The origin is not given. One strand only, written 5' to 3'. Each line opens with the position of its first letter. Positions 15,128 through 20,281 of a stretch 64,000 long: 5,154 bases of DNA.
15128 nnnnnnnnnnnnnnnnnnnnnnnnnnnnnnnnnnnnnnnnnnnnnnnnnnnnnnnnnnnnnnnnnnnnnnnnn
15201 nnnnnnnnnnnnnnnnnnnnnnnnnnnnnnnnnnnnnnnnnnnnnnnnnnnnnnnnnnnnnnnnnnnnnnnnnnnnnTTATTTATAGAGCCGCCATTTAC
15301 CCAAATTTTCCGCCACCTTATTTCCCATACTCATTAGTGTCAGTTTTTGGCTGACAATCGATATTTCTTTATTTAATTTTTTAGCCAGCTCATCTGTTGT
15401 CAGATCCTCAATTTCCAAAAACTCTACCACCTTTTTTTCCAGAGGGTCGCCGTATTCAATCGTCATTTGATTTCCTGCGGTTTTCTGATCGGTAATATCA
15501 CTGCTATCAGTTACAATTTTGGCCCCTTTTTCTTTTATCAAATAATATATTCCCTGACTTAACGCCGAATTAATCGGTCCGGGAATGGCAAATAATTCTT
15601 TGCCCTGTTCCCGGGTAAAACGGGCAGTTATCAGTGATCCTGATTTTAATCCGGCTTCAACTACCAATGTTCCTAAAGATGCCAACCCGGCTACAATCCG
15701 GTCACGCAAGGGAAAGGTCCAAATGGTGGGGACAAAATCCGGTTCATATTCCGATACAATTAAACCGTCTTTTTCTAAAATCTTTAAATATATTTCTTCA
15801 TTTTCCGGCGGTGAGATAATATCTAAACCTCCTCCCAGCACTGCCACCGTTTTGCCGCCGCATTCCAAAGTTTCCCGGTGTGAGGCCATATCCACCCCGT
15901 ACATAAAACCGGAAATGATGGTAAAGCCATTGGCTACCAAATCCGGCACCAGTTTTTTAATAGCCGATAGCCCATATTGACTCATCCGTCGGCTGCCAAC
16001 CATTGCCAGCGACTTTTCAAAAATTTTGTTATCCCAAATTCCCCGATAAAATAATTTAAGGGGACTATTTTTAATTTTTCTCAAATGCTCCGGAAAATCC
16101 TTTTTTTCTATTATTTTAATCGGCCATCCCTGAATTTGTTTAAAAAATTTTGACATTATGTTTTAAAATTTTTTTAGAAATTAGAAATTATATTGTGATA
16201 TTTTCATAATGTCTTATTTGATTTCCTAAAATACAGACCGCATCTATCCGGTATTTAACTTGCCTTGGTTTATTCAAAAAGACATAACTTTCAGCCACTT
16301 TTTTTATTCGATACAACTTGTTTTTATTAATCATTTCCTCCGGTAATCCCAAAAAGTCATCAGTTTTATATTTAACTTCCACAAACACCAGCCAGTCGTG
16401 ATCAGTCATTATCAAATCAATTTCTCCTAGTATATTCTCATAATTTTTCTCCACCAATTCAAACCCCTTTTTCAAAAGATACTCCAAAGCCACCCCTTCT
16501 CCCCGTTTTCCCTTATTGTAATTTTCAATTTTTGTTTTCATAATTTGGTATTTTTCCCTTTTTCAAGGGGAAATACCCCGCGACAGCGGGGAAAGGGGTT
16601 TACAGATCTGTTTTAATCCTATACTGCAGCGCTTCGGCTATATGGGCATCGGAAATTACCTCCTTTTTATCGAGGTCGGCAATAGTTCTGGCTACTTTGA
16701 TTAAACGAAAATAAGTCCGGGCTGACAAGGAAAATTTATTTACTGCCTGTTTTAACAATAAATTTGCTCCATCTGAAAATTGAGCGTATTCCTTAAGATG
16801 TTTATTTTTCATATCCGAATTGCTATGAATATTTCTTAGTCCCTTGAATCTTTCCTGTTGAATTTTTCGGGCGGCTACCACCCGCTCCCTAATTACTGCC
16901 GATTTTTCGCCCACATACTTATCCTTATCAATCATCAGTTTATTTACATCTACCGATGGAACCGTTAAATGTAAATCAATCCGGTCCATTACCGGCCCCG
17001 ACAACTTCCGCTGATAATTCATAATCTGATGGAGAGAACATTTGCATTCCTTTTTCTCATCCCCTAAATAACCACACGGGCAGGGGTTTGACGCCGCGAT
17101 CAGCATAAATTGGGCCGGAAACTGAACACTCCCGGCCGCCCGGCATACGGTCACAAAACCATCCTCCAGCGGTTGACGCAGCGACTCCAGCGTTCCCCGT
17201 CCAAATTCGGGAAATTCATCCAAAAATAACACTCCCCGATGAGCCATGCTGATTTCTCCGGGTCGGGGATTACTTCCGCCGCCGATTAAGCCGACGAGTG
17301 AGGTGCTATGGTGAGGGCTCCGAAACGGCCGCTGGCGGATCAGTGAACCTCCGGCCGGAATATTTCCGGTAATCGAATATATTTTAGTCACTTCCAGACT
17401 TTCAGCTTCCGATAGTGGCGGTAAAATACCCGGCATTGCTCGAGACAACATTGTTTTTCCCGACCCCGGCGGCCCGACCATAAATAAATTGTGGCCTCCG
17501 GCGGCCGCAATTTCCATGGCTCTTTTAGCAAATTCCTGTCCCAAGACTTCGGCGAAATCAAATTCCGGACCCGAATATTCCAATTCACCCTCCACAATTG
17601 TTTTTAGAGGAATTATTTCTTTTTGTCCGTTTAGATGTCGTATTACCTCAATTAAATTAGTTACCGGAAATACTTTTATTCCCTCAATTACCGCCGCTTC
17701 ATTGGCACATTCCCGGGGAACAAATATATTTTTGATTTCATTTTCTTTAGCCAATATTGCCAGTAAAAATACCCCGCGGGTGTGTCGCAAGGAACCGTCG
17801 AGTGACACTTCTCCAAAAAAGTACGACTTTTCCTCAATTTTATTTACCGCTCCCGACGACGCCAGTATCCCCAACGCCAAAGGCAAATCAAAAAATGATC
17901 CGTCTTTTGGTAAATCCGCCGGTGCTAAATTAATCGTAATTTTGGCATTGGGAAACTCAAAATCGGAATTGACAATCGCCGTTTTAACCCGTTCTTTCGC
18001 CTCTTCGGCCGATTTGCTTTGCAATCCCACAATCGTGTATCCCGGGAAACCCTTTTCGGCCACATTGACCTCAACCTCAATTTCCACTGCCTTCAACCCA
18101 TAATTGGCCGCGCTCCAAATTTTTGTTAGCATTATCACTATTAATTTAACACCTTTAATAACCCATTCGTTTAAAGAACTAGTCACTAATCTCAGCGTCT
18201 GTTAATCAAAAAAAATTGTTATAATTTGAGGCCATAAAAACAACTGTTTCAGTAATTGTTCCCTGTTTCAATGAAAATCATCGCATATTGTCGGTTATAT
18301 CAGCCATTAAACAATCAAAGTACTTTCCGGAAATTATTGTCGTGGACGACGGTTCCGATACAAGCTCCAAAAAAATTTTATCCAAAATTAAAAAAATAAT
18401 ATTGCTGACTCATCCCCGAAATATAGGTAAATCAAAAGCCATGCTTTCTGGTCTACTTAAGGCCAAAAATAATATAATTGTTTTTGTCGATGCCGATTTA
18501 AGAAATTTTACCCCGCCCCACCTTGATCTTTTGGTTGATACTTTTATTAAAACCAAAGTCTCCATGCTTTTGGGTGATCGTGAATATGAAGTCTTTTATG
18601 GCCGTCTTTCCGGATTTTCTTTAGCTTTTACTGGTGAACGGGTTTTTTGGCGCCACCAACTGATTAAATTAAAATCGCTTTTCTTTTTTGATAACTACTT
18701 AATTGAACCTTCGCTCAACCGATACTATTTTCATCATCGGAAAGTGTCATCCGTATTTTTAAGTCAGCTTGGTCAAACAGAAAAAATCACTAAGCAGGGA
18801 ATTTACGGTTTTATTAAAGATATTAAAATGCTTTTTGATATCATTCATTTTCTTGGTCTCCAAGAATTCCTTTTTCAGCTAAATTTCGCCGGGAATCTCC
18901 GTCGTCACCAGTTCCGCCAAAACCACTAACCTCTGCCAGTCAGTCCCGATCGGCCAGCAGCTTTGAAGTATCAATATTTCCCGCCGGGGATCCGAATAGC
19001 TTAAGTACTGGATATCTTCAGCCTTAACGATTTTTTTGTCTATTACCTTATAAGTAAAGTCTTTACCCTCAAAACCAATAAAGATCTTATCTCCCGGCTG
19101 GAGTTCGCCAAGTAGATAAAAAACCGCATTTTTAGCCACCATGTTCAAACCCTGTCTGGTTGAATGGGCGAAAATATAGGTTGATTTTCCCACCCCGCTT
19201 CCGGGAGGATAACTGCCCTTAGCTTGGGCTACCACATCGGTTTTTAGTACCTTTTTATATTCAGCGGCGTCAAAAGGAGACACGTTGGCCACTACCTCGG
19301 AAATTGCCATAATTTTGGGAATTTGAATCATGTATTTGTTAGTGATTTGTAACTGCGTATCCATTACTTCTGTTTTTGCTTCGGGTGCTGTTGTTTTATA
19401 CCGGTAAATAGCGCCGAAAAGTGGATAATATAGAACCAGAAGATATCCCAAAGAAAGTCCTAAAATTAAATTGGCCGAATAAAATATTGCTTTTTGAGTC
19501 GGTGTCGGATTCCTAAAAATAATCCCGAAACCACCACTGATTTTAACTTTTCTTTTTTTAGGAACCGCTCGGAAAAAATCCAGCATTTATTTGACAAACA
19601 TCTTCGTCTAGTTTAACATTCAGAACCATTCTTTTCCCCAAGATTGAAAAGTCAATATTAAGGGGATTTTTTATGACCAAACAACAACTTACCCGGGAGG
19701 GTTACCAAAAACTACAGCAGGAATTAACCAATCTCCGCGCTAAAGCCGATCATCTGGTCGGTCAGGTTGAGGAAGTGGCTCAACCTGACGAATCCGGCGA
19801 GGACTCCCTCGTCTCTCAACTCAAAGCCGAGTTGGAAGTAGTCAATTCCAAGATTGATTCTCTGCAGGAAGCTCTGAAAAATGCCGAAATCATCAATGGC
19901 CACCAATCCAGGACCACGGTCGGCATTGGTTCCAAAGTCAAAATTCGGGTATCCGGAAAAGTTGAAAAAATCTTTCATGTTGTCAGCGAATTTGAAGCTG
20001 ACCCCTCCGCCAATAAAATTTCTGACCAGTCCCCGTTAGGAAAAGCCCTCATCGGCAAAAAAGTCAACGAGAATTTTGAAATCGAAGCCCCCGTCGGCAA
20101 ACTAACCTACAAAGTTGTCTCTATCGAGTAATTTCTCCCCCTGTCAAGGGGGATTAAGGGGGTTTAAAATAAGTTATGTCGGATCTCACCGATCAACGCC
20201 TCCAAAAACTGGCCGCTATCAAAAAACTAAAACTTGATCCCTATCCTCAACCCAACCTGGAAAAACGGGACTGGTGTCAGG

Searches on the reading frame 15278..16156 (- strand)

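Call 81: search_protein_families(library=pfam, proteins=[window:15278-16156:-], max_evalue=0.0001)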
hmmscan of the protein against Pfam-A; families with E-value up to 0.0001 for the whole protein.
window:15278-16156:- (292 aa): 1 family
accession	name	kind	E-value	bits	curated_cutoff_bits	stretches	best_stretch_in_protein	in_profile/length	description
PF02481.21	DNA_processg_A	-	4.7e-65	219.2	29.6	1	13-216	9-211/212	DNA recombination-mediator protein A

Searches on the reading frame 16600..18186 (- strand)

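Call 81: search_protein_families(library=pfam, proteins=[window:16600-18186:-], max_evalue=0.0001)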
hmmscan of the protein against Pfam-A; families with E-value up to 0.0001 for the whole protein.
window:16600-18186:- (528 aa): 5 families
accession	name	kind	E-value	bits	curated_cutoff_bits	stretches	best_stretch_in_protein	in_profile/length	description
PF01078.27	Mg_chelatase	-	1.6e-92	309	20.3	1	210-415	1-205/207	Magnesium chelatase, subunit ChlI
PF13541.12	ChlI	-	1.2e-39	135.3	27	1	38-159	1-120/121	Subunit ChlI of Mg-chelatase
PF13335.12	Mg_chelatase_C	-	3.9e-31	107.9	26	1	426-523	1-94/94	Magnesium chelatase, subunit ChlI C-terminal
PF07728.20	AAA_5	-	1.6e-08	35.1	22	0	315-370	65-125/139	AAA domain (dynein-related subfamily)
PF00493.29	MCM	-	6.9e-06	25.8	23.3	0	310-407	115-202/224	MCM P-loop domain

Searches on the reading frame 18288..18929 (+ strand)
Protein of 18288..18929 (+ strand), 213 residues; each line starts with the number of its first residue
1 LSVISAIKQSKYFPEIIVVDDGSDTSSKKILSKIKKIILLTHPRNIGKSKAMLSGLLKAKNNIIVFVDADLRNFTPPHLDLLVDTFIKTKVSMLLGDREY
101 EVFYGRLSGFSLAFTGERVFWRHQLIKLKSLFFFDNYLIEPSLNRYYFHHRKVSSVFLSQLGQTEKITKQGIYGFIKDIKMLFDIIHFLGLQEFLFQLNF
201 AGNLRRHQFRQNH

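Call 81: search_protein_families(library=pfam, proteins=[window:18288-18929:+], max_evalue=0.0001)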
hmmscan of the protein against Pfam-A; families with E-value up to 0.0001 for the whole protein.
window:18288-18929:+ (213 aa): 1 family
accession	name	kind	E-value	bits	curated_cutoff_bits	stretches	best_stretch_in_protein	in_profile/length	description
PF00535.33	Glycos_transf_2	-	1.6e-16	61.1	23.3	1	5-100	19-117/168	Glycosyl transferase family 2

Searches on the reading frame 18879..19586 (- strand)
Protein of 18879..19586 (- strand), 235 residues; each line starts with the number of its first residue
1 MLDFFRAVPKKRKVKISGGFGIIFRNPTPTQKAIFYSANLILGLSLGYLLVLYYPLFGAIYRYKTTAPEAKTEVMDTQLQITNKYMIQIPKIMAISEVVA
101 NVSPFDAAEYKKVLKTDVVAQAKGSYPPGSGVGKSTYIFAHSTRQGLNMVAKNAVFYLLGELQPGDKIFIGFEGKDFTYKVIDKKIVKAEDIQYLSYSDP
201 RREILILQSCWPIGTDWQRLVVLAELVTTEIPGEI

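Call 81: search_protein_families(library=pfam, proteins=[window:18879-19586:-], max_evalue=0.0001)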
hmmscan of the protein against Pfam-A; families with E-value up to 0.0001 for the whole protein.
window:18879-19586:- (235 aa): 1 family
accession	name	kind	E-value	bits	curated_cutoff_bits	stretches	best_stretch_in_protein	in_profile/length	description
PF04203.18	Sortase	-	6.3e-14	52.2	26.6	1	87-227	1-125/125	Sortase domain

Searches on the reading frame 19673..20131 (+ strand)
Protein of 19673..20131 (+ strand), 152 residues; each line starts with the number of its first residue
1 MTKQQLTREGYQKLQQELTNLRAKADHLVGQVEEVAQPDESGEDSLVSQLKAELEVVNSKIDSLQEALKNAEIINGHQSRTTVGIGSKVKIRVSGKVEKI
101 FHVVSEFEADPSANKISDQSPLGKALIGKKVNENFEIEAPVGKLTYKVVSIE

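Call 98: search_protein_families(library=pfam, proteins=[window:19673-20131:+], max_evalue=0.0001)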
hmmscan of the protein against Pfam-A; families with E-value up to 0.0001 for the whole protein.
window:19673-20131:+ (152 aa): 2 families
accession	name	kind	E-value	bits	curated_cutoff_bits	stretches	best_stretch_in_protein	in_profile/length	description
PF01272.25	GreA_GreB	-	1.2e-21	76.9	26.9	1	80-152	3-76/77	Transcription elongation factor, GreA/GreB, C-term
PF03449.20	GreA_GreB_N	-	1.9e-07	31.6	24.5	1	5-73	2-71/71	Transcription elongation factor, N-terminal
